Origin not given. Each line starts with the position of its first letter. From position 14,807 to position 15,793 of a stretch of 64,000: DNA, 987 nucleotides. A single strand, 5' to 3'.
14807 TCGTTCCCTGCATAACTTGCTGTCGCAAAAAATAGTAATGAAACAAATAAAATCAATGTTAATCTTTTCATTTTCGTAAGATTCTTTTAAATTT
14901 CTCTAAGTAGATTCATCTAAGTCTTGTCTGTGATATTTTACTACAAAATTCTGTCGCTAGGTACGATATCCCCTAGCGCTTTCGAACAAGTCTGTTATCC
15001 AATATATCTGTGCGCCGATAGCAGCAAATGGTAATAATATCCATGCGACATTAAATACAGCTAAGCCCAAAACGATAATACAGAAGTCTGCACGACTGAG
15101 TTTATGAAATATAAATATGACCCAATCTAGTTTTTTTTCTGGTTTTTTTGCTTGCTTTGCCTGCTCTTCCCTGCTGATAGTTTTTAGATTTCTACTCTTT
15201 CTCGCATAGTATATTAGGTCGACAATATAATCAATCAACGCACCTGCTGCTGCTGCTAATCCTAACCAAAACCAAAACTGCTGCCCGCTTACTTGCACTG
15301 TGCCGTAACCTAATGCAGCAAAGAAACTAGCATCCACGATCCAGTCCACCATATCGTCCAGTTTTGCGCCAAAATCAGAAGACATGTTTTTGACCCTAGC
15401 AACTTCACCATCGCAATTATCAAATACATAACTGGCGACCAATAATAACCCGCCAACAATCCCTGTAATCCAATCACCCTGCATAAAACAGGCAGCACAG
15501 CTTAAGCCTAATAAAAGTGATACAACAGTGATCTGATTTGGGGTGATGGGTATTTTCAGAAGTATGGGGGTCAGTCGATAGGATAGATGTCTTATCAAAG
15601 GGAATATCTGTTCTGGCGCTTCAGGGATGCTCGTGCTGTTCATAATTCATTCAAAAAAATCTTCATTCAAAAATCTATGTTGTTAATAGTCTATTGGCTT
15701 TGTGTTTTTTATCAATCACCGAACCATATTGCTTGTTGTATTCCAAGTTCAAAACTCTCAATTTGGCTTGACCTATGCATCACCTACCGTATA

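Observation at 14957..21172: hpnL-hpnI-hpnJ-hpnK-like lipid head-group module bracketed by two CDP-alcohol phosphatidyltransferase paralogs, with no hopanoid core genes in sight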

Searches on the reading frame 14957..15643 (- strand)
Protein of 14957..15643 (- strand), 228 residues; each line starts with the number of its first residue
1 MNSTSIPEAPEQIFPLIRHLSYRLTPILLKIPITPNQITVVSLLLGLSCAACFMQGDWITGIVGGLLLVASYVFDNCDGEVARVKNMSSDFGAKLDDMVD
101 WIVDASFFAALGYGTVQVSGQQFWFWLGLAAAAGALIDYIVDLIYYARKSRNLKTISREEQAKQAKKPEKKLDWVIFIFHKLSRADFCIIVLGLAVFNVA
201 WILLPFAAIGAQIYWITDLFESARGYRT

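Call 5: search_protein_families(library=ncbifam, proteins=[window:14957-15643:-], max_evalue=0.001)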
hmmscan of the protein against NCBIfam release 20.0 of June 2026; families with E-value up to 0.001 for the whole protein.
window:14957-15643:- (228 aa): 6 families
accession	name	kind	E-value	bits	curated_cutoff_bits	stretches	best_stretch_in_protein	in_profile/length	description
NF040950.1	archin_ph_syn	equivalog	5.9e-20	71.9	180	1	18-117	9-106/191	archaetidylinositol phosphate synthase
NF041135.1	IPPtranDIPPsyn_Thcocales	equivalog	6.2e-18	65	580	1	17-192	235-403/419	bifunctional L-myo-inositol-1-phosphate cytidylyltransferase/CDP-L-myo-inositol myo-inositolphosphotransferase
NF045883.1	PIPSynth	equivalog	3.1e-14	53.1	170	1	25-139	15-129/197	phosphatidylinositol phosphate synthase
NF052561.1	PIPSynBT1523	equivalog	8.2e-13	48.6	350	1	25-116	17-115/232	hypothetical protein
TIGR00473.1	pssA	equivalog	9e-07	29.1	107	1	65-114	24-73/153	CDP-diacylglycerol--serine O-phosphatidyltransferase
TIGR00560.1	pgsA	equivalog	0.00011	22.8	109.1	1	34-113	3-85/183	CDP-diacylglycerol--glycerol-3-phosphate 3-phosphatidyltransferase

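Call 6: search_protein_families(library=pfam, proteins=[window:14957-15643:-], max_evalue=0.001)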
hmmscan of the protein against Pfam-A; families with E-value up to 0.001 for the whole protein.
window:14957-15643:- (228 aa): 1 family
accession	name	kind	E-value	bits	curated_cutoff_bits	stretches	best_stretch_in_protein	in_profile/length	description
PF01066.26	CDP-OH_P_transf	-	1.1e-12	49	22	1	34-141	3-102/152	CDP-alcohol phosphatidyltransferase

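Call 33: search_solved_structures(query=window:14957-15643:-, max_evalue=0.01, show_alignments=2)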
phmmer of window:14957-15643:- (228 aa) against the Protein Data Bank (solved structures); distinct sequences matched with E-value up to 0.01: 7.
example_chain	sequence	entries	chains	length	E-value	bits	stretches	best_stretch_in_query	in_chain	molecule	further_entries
4o6m_A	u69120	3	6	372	2.4e-17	66.6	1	17-144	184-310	AF2299, a CDP-alcohol phosphotransferase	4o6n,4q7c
4mnd_A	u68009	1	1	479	6.9e-08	35.7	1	18-111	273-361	CTP L-myo-inositol-1-phosphate cytidylyltransferase/CDP-L-myo-inositol myo-inositolphospho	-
6wm5_A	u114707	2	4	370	9.6e-05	25.4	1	20-111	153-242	AfCTD-Phosphatidylinositol-phosphate synthase (PIPS) fusion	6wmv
6h53_A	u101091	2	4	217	0.00091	22.2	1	26-111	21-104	CDP-diacylglycerol--inositol 3-phosphatidyltransferase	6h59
6h5a_A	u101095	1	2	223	0.001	22.1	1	26-111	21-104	CDP-diacylglycerol--inositol 3-phosphatidyltransferase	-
7b1k_A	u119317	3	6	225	0.0058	19.6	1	67-103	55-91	CDP-diacylglycerol--serine O-phosphatidyltransferase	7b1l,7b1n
7pow_A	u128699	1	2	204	0.0064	19.5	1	67-102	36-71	CDP-diacylglycerol--serine O-phosphatidyltransferase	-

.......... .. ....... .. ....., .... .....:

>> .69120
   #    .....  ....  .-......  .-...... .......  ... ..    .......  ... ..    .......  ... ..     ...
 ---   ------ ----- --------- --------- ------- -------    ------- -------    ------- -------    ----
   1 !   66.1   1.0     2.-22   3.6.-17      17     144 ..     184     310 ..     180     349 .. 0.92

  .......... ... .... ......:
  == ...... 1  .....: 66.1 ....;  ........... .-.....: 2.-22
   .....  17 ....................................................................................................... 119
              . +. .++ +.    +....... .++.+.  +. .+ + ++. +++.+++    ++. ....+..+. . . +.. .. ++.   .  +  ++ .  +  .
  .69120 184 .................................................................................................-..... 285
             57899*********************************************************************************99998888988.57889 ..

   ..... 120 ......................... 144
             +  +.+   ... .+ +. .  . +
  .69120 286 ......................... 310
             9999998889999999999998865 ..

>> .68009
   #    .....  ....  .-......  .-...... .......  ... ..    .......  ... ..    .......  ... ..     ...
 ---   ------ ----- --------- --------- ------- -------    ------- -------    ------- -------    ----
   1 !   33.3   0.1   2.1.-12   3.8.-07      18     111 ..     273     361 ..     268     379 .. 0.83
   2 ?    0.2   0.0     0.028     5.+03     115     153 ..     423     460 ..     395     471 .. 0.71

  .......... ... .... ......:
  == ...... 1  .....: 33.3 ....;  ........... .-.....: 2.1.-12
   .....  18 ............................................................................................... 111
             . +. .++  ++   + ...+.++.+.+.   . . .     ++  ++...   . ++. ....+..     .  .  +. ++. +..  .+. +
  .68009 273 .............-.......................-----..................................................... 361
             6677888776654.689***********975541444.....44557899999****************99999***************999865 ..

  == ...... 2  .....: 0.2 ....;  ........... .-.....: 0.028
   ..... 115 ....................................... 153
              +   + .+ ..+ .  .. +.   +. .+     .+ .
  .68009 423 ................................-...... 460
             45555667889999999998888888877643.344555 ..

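Call 47: find_homologous_proteins(query=window:14957-15643:-, max_evalue=1e-10)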
Query window:14957-15643:- (228 aa): 454 proteins with E <= 1e-10 among 5453 candidates; the best 120 are listed.
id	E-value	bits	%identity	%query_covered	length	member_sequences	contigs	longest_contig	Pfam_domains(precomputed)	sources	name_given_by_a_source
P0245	9.5e-149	511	100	100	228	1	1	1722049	PF01066.27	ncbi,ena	-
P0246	4.4e-122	424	80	100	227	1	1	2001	PF01066.27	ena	-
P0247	1.2e-121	423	79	100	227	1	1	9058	PF01066.27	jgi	-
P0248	3.9e-121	421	79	100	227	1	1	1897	PF01066.27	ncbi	-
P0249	7.6e-121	420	80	100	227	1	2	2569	PF01066.27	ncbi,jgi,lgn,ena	-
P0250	1.0e-120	420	80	100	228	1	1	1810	PF01066.27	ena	-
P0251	1.6e-120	419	79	100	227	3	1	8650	PF01066.27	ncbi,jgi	-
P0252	4.0e-120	418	79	100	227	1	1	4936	PF01066.27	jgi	-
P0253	4.2e-120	418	79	100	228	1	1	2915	PF01066.27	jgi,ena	jgi:phosphatidylglycerophosphate synthase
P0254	6.3e-120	417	81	96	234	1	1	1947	PF01066.27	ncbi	-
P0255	6.9e-120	417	81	96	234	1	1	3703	PF01066.27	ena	-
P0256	7.0e-120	417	80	96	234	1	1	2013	PF01066.27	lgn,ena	-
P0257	7.5e-120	417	79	100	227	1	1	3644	PF01066.27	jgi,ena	-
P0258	8.8e-120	417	81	100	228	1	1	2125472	PF01066.27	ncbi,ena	-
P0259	9.8e-120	416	82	96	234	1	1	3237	PF01066.27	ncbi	-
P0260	1.1e-119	416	79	100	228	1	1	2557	PF01066.27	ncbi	-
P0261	1.4e-119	416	78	100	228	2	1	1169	PF01066.27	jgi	-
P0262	2.3e-119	415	82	96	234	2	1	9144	PF01066.27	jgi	-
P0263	2.5e-119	415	79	100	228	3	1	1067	PF01066.27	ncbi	-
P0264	2.9e-119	415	80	96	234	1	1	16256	PF01066.27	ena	-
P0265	2.9e-119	415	81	96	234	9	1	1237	PF01066.27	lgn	-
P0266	3.6e-119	415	80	96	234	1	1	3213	PF01066.27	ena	-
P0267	6.4e-119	414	80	96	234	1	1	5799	PF01066.27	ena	-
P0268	7.5e-119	414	80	96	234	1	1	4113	PF01066.27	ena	-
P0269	7.5e-119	414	81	96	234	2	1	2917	PF01066.27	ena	-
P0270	8.9e-119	413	80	96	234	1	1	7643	PF01066.27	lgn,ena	-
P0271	1.0e-118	413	80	96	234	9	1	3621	PF01066.27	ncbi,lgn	-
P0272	1.1e-118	413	81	96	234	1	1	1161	PF01066.27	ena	-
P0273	1.1e-118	413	80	96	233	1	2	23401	PF01066.27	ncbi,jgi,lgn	ncbi:MAG: archaetidylinositol phosphate synthase [Gammaproteobacteria bacterium]|jgi:archaetidylinos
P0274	2.4e-118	412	79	100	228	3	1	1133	PF01066.27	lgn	-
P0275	3.9e-118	411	80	96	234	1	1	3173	PF01066.27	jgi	-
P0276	1.3e-117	409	77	100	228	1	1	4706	PF01066.27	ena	-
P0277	2.2e-117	409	80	96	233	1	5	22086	PF01066.27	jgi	jgi:phosphatidylglycerophosphate synthase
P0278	2.8e-117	408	80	96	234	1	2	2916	PF01066.27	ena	-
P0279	4.4e-117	408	77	100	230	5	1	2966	PF01066.27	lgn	-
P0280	4.9e-117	408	80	96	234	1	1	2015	PF01066.27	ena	-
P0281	6.6e-117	407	76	100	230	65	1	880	PF01066.27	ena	-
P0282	8.3e-117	407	80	96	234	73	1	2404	PF01066.27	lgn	-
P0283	9.4e-117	407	77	100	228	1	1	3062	PF01066.27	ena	-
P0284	1.2e-116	406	80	96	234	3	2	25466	PF01066.27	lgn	-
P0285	1.2e-116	406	80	96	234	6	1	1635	PF01066.27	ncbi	-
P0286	1.8e-116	406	78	96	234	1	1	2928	PF01066.27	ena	-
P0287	6.6e-116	404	79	96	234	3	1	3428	PF01066.27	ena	-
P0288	8.7e-116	403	77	96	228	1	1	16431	PF01066.27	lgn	-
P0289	6.7e-115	401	78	96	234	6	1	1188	PF01066.27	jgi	-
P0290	6.9e-115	401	78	96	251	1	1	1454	PF01066.27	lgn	-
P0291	1.5e-112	393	77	96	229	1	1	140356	PF01066.27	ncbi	-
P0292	5.9e-112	391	74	100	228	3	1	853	PF01066.27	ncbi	-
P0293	1.3e-111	390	72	100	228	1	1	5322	PF01066.27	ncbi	-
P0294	5.0e-110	385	72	100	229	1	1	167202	PF01066.27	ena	-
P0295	1.9e-109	383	71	100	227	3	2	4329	PF01066.27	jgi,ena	-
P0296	2.9e-109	382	75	96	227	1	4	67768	PF01066.27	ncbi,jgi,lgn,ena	-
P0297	1.1e-108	380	73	99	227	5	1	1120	PF01066.27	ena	-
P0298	1.9e-107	376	70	100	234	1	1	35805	PF01066.27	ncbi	-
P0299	4.8e-107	375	72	99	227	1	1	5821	PF01066.27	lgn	-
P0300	5.1e-107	375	71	99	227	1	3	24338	PF01066.27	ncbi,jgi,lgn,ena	jgi:phosphatidylglycerophosphate synthase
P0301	7.7e-107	374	71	99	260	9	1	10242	PF01066.27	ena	-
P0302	9.0e-107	374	71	100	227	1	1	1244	PF01066.27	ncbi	-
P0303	1.3e-106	373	72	100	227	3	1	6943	PF01066.27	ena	-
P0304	2.0e-106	373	72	99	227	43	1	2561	PF01066.27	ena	-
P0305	5.9e-106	371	71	100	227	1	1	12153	PF01066.27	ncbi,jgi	-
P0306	9.6e-106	371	74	96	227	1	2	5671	PF01066.27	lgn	-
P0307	1.3e-105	370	69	99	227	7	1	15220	PF01066.27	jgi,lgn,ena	-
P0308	1.3e-105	370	70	96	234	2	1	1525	PF01066.27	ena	-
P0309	2.5e-105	369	71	100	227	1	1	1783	PF01066.27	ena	-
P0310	2.5e-105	369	73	96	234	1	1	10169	PF01066.27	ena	-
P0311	3.7e-105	369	72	100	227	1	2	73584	PF01066.27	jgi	jgi:phosphatidylglycerophosphate synthase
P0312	5.5e-105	368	71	96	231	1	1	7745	PF01066.27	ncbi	-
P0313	6.5e-105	368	71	100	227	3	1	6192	PF01066.27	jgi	-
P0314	1.7e-104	367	72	96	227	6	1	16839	PF01066.27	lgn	-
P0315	3.9e-104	365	71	96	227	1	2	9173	PF01066.27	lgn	-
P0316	5.6e-104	365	71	96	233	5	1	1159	PF01066.27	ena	-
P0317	7.1e-104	365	70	96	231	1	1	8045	PF01066.27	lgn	-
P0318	8.2e-104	364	69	100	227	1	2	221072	PF01066.27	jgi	jgi:CDP-alcohol phosphatidyltransferase-like enzyme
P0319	9.2e-104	364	66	100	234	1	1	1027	PF01066.27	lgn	-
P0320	1.9e-103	363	72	96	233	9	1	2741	PF01066.27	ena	-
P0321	2.6e-103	363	71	96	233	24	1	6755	PF01066.27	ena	-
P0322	5.5e-103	362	69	100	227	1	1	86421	PF01066.27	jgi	-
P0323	8.5e-103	361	66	100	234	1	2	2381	PF01066.27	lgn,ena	-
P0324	2.0e-102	360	69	96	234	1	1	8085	PF01066.27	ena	-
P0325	2.1e-102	360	70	96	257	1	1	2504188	PF01066.27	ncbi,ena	-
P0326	2.5e-102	359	69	100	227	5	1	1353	PF01066.27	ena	-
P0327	2.7e-102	359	70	100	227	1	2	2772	PF01066.27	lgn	-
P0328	3.1e-102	359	70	96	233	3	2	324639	PF01066.27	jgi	jgi:CDP-alcohol phosphatidyltransferase-like enzyme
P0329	6.1e-102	358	69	96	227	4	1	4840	PF01066.27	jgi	jgi:CDP-alcohol phosphatidyltransferase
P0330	8.1e-102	358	69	100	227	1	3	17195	PF01066.27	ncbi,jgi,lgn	ncbi:MAG: phosphatidylglycerophosphate synthase [Gammaproteobacteria bacterium]|jgi:phosphatidylglyc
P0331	8.3e-102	358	71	96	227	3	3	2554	PF01066.27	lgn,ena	-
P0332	1.2e-101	357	70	96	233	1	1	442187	PF01066.27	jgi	jgi:CDP-alcohol phosphatidyltransferase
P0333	1.3e-101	357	76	90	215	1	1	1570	PF01066.27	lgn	-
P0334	1.4e-101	357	68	99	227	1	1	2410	PF01066.27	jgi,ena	jgi:hypothetical protein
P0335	2.8e-101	356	70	96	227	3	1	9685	PF01066.27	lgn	-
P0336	3.1e-101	356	71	96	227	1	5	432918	PF01066.27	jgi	jgi:phosphatidylglycerophosphate synthase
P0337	3.4e-101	356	69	96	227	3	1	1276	PF01066.27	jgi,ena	-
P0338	3.9e-101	356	70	96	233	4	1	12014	PF01066.27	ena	-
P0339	3.9e-101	356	67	100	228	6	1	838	PF01066.27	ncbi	-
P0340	1.2e-100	354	68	100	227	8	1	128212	PF01066.27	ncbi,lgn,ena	-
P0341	2.7e-100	353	70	96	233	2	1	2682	PF01066.27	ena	-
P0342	3.1e-100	353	67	100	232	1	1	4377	PF01066.27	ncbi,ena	-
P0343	3.1e-100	353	70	96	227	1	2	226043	PF01066.27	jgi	jgi:phosphatidylglycerophosphate synthase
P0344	6.9e-100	351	69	96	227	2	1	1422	PF01066.27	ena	-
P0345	9.1e-100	351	65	99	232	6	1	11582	PF01066.27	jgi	jgi:phosphatidylglycerophosphate synthase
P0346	9.8e-100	351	77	87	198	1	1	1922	PF01066.27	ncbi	ncbi:MAG: CDP-alcohol phosphatidyltransferase family protein, partial [Gammaproteobacteria bacterium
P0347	1.2e-99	351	70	100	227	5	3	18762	PF01066.27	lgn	-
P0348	1.4e-99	350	70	96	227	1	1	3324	PF01066.27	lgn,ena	-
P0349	1.5e-99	350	69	100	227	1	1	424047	PF01066.27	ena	-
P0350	1.9e-99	350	71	96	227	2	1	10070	PF01066.27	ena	-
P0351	2.9e-99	349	69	96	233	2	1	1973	PF01066.27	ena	-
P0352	2.0e-98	347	68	96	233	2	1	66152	PF01066.27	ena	-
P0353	4.0e-98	346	69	99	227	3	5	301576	PF01066.27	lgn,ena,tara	tara:strand:+ start:24938 stop:25621 length:684 start_codon:yes stop_codon:yes gene_type:complete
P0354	4.9e-98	345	68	99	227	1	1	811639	PF01066.27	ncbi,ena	-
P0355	1.3e-97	344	68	97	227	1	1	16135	PF01066.27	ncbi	-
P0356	2.1e-97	343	63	100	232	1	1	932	PF01066.27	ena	-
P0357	6.1e-97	342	67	99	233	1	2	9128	PF01066.27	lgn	-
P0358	2.6e-96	340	65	99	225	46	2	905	PF01066.27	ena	-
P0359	5.3e-96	339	66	96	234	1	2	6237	PF01066.27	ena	-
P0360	1.5e-95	337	65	100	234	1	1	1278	PF01066.27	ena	-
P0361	3.4e-95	336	64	96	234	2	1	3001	PF01066.27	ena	-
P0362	6.3e-95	335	66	100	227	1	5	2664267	PF01066.27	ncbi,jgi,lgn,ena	jgi:phosphatidylglycerophosphate synthase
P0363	1.7e-94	334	63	97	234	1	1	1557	PF01066.27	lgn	-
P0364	4.2e-94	333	68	95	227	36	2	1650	PF01066.27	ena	-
